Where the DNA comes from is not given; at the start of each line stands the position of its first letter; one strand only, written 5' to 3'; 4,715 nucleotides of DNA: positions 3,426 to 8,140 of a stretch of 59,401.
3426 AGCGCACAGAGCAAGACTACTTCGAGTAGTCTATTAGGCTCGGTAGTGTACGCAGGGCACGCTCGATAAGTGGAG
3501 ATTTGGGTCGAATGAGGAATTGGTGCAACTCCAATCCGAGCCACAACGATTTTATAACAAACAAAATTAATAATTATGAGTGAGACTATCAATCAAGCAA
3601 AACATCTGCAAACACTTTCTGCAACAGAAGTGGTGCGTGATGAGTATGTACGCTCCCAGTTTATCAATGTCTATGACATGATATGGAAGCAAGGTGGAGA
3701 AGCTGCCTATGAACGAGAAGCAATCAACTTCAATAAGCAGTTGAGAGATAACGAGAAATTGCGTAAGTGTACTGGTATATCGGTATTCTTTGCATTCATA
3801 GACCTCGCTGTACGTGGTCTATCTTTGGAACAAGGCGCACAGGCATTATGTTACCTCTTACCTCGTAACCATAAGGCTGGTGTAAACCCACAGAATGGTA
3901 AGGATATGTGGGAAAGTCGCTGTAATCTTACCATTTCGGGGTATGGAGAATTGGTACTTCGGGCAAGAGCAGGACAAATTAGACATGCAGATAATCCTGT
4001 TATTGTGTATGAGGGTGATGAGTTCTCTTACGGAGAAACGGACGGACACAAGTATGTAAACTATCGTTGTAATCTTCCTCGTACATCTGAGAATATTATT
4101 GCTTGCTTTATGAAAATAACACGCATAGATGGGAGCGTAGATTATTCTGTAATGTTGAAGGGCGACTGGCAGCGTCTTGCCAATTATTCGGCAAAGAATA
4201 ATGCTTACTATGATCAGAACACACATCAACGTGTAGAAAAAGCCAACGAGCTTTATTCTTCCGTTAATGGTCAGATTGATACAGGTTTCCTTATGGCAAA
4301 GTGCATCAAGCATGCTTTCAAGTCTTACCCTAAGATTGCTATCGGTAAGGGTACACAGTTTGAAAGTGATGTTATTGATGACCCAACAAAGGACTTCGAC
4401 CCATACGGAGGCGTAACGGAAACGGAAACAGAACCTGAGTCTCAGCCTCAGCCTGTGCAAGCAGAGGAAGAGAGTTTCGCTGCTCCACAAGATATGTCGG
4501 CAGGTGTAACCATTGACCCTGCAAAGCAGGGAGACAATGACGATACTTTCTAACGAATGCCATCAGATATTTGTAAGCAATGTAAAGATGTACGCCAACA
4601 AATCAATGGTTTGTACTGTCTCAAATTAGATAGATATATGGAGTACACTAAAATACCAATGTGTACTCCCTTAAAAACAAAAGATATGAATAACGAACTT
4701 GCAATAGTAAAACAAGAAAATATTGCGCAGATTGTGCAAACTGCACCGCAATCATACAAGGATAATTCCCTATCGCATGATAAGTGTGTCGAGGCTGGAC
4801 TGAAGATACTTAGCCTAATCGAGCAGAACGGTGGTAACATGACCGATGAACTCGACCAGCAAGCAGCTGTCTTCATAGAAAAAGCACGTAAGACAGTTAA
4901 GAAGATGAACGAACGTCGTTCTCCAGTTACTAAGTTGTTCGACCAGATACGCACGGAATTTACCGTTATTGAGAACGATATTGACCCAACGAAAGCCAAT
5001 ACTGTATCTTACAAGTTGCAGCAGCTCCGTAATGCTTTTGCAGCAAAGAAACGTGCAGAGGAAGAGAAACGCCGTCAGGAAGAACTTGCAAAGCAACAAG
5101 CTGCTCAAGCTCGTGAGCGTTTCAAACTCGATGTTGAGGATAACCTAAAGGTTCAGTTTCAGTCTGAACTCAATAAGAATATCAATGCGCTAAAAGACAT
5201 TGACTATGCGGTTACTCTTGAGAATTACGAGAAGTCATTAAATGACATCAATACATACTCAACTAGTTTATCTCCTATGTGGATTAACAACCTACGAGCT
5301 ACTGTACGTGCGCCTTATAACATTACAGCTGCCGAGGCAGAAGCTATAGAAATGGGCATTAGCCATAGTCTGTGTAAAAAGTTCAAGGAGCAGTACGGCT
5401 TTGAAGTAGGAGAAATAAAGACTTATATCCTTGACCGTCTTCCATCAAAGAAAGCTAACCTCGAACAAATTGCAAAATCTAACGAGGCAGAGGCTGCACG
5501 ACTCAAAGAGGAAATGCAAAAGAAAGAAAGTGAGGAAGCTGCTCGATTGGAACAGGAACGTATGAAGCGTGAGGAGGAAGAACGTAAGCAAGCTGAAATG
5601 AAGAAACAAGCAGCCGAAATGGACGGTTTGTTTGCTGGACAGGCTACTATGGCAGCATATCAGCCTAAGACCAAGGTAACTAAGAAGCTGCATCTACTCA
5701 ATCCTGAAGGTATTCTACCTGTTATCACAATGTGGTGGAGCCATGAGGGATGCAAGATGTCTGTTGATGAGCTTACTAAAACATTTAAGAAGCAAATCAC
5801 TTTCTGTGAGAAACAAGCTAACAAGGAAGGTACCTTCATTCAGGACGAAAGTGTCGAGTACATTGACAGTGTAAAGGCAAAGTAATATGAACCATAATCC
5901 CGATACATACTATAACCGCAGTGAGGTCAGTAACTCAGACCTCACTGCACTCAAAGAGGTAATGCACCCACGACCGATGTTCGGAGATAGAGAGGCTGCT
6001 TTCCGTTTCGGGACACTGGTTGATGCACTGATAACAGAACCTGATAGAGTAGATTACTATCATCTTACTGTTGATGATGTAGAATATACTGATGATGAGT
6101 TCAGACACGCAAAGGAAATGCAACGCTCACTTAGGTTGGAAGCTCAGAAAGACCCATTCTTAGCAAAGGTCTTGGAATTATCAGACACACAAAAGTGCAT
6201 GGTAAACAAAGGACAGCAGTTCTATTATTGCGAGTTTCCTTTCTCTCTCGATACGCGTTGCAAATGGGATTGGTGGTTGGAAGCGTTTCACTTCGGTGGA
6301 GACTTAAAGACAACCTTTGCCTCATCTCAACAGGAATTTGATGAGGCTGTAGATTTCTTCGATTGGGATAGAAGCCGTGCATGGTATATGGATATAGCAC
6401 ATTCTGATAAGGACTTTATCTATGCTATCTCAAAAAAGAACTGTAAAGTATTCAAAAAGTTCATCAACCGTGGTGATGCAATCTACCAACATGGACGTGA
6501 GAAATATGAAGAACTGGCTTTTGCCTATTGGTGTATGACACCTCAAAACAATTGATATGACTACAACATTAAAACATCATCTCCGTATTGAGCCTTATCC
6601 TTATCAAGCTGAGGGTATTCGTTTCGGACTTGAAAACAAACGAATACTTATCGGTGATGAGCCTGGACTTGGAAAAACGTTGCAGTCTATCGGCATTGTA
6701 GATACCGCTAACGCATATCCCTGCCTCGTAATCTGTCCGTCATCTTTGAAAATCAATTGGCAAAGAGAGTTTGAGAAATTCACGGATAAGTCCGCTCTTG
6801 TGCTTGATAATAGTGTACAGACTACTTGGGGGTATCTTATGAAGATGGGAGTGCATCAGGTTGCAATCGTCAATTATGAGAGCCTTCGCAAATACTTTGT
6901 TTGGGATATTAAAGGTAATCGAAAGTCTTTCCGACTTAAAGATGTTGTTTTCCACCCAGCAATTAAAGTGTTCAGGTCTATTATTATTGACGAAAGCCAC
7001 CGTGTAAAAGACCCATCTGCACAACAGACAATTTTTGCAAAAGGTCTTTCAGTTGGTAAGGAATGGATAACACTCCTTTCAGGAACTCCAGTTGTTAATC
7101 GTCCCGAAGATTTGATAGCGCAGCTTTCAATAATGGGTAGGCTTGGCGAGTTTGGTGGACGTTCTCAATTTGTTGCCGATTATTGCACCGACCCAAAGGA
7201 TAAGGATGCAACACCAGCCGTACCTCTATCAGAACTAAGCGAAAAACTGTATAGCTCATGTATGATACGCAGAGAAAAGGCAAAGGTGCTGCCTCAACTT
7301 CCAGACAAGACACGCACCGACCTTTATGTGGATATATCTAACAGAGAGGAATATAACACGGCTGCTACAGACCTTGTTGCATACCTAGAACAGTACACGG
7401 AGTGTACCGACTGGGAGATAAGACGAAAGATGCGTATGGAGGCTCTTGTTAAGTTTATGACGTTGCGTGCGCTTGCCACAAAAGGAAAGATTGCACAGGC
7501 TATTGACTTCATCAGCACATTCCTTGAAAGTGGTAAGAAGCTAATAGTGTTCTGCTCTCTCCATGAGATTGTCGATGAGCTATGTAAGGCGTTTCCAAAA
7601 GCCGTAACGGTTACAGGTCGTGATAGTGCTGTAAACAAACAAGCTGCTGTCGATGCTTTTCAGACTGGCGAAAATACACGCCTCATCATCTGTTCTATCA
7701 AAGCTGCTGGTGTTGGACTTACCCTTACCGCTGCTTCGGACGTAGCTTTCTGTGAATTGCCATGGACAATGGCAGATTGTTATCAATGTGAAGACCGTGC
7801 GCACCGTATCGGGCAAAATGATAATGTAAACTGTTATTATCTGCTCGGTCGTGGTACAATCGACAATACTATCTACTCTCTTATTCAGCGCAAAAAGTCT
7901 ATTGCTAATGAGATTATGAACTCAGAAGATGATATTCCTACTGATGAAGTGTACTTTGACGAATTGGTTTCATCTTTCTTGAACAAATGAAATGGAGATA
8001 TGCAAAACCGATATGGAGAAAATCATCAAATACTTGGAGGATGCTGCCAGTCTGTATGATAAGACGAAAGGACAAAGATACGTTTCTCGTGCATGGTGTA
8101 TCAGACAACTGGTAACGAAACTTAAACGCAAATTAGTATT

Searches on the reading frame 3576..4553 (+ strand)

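Call 52: search_protein_families(library=phrogs, proteins=[window:3576-4553:+], max_evalue=0.001)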
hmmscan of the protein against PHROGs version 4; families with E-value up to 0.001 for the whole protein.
window:3576-4553:+ (325 aa): 1 family
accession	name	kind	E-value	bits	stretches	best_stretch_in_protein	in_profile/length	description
phrog_148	-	DNA, RNA and nucleotide metabolism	5.6e-12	46.9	1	55-210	60-199/387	RecT-like ssDNA annealing protein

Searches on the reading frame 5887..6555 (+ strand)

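Call 52: search_protein_families(library=phrogs, proteins=[window:5887-6555:+], max_evalue=0.001)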
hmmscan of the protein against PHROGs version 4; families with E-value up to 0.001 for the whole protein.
window:5887-6555:+ (222 aa): 2 families
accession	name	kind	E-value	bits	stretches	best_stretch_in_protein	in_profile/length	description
phrog_412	-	DNA, RNA and nucleotide metabolism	1.7e-27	97.8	1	2-219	143-387/440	exonuclease VIII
phrog_607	-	DNA, RNA and nucleotide metabolism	0.00095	18.5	0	63-206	704-839/883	exonuclease VII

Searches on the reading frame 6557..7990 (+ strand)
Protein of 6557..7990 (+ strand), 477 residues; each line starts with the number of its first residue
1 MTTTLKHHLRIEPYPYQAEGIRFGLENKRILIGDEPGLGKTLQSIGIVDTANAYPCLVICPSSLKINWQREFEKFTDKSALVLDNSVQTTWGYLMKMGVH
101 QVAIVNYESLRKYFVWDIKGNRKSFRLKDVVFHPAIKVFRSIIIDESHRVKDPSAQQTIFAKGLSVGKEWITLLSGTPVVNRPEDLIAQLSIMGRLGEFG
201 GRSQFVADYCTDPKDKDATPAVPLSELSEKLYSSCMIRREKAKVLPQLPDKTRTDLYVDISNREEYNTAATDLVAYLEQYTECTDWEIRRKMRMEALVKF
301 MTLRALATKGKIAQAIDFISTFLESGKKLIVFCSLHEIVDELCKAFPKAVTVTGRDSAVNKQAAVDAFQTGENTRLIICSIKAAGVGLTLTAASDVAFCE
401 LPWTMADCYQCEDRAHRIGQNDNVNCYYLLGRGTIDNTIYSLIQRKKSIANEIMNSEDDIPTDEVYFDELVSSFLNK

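Call 52: search_protein_families(library=phrogs, proteins=[window:6557-7990:+], max_evalue=0.001)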
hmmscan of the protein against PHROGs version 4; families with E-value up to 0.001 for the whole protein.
window:6557-7990:+ (477 aa): 10 families
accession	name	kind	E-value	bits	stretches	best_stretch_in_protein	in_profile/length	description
phrog_62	-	DNA, RNA and nucleotide metabolism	2.3e-107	361.2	1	7-468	691-1147/1881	DNA helicase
phrog_29996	-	unknown function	3.7e-29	102.4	1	15-458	726-1168/1189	-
phrog_1685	-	unknown function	2.9e-16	58.9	1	366-457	1461-1552/2278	-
phrog_16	-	DNA, RNA and nucleotide metabolism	8.9e-16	58.3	1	9-380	269-550/986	DNA helicase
phrog_21391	-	DNA, RNA and nucleotide metabolism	1.2e-10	40.2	1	54-193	947-1094/2021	DNA helicase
phrog_23807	-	unknown function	2e-10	40.1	1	11-284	128-394/1053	-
phrog_11801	-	other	3.6e-07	28.7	0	11-82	865-940/2269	DNA methyltransferase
phrog_11354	-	unknown function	6.5e-07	30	1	366-455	17-106/116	-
phrog_21007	-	other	1.5e-06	27.6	1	365-458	66-159/857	DNA methyltransferase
phrog_26785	-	unknown function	0.00013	21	0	30-216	271-440/1087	-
